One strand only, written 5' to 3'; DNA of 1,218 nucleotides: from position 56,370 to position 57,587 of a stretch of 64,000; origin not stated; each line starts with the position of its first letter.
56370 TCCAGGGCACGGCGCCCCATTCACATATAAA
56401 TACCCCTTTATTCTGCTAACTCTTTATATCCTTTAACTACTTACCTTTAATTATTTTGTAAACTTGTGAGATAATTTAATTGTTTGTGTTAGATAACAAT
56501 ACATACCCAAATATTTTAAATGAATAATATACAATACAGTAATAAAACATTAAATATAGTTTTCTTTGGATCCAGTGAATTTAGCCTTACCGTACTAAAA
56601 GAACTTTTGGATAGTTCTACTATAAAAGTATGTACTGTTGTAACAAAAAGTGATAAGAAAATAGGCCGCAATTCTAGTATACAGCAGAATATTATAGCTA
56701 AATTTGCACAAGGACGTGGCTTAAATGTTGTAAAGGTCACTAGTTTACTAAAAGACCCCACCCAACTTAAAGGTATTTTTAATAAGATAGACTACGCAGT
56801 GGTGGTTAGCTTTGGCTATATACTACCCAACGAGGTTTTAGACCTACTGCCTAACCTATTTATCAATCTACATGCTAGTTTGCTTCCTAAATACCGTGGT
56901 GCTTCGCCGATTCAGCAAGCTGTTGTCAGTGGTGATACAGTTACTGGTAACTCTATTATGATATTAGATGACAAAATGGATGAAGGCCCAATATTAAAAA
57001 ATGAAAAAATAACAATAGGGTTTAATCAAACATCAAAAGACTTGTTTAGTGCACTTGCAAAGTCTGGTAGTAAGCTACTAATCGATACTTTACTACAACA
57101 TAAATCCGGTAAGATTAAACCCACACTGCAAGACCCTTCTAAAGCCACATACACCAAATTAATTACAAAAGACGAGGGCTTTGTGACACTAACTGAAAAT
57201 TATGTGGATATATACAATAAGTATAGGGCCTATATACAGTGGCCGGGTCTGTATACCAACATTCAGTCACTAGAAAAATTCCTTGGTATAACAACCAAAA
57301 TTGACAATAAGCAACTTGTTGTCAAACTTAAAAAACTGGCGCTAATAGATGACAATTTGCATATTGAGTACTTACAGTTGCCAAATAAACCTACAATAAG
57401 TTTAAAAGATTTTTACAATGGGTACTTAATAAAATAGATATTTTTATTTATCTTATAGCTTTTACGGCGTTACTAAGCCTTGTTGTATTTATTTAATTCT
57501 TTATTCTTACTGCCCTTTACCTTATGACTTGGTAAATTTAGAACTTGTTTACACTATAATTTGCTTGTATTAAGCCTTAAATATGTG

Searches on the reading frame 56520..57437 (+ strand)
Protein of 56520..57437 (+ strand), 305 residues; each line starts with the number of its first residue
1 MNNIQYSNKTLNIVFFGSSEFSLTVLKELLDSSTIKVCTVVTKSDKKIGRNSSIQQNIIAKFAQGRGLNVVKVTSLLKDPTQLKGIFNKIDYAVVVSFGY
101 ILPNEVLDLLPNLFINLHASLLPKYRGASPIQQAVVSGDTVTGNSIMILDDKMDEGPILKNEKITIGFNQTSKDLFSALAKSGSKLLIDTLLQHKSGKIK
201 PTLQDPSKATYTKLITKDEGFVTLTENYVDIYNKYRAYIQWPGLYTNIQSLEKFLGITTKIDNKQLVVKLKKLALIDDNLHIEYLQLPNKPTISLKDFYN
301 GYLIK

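Call 13: search_protein_families(library=pfam, proteins=[window:56520-57437:+])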
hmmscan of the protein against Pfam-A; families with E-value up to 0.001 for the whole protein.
window:56520-57437:+ (305 aa): 2 families
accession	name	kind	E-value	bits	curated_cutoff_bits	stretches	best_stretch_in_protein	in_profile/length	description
PF00551.24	Formyl_trans_N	-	1.6e-33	116.4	26.1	1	12-190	2-180/181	Formyl transferase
PF02911.23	Formyl_trans_C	-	3.2e-07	30.9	21.1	1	215-302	2-99/100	Formyl transferase, C-terminal domain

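Call 66: find_homologous_proteins(query=window:56520-57437:+, max_evalue=1e-60)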
Query window:56520-57437:+ (305 aa): 16 proteins with E <= 1e-60 among 8000 candidates.
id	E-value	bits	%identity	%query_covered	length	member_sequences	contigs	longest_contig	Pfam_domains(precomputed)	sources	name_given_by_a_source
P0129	8.7e-192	654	100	100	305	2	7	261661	PF00551.25,PF02911.24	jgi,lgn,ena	-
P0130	3.1e-148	511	78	99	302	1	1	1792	PF00551.25,PF02911.24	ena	-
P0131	4.0e-122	426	67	98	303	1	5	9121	PF00551.25,PF02911.24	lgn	-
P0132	4.1e-107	376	59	97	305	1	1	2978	PF00551.25,PF02911.24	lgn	-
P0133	2.4e-102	361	58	100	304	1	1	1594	PF00551.25,PF02911.24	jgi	-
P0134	4.9e-91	323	51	97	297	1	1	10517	PF00551.25,PF02911.24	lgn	-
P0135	3.6e-89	317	55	97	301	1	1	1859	PF00551.25,PF02911.24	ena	-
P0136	3.5e-88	314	53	96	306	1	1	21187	PF00551.25,PF02911.24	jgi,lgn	jgi:methionyl-tRNA formyltransferase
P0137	4.5e-86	307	51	97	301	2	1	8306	PF00551.25,PF02911.24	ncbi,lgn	-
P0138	1.7e-80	289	51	96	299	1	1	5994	PF00551.25,PF02911.24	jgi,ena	-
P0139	1.4e-79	286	48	97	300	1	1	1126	PF00551.25,PF02911.24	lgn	-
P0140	9.6e-77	277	48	97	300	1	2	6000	PF00551.25,PF02911.24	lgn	-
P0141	5.9e-73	264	52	84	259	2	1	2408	PF00551.25,PF02911.24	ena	-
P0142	3.4e-72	262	46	97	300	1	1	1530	PF00551.25,PF02911.24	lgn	-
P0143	2.5e-71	259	48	96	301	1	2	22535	PF00551.25,PF02911.24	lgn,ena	-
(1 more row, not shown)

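Call 67: find_encoding_contigs(protein=P0131, flank=5000, max_places=5)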
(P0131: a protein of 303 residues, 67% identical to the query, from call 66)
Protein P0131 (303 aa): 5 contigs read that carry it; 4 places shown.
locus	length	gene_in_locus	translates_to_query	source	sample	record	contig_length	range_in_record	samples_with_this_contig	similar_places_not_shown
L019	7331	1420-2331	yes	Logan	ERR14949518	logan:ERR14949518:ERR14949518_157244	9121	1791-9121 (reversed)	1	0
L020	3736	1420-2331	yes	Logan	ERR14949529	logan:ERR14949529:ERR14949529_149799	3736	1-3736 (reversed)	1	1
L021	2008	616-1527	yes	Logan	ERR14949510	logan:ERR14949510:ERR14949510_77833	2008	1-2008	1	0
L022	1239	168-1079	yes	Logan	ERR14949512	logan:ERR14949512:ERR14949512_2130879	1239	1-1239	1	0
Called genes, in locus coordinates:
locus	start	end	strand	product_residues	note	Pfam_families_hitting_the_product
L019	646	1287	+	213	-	PF20803:PaaX_M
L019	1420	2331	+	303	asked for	PF00551:Formyl_trans_N, PF02911:Formyl_trans_C (weak)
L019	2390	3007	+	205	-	-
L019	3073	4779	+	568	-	-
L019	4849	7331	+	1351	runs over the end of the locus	PF18998:Flg_new_2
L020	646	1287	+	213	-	PF20803:PaaX_M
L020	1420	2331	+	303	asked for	PF00551:Formyl_trans_N, PF02911:Formyl_trans_C (weak)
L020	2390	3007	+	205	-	-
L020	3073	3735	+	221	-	?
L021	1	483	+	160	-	?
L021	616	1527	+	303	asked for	PF00551:Formyl_trans_N, PF02911:Formyl_trans_C (weak)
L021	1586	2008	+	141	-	?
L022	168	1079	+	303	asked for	PF00551:Formyl_trans_N, PF02911:Formyl_trans_C (weak)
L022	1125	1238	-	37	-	?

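Call 70: find_encoding_contigs(protein=P0132, flank=3000, max_places=3)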
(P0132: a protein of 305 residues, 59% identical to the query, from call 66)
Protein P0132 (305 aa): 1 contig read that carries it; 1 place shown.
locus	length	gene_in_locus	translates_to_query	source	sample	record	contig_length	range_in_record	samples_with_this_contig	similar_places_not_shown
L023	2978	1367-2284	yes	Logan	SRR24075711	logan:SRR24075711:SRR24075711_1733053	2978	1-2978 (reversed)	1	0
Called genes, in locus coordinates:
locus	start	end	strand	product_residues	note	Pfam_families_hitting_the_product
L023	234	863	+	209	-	PF20803:PaaX_M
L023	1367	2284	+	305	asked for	PF00551:Formyl_trans_N, PF02911:Formyl_trans_C (weak)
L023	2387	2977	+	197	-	?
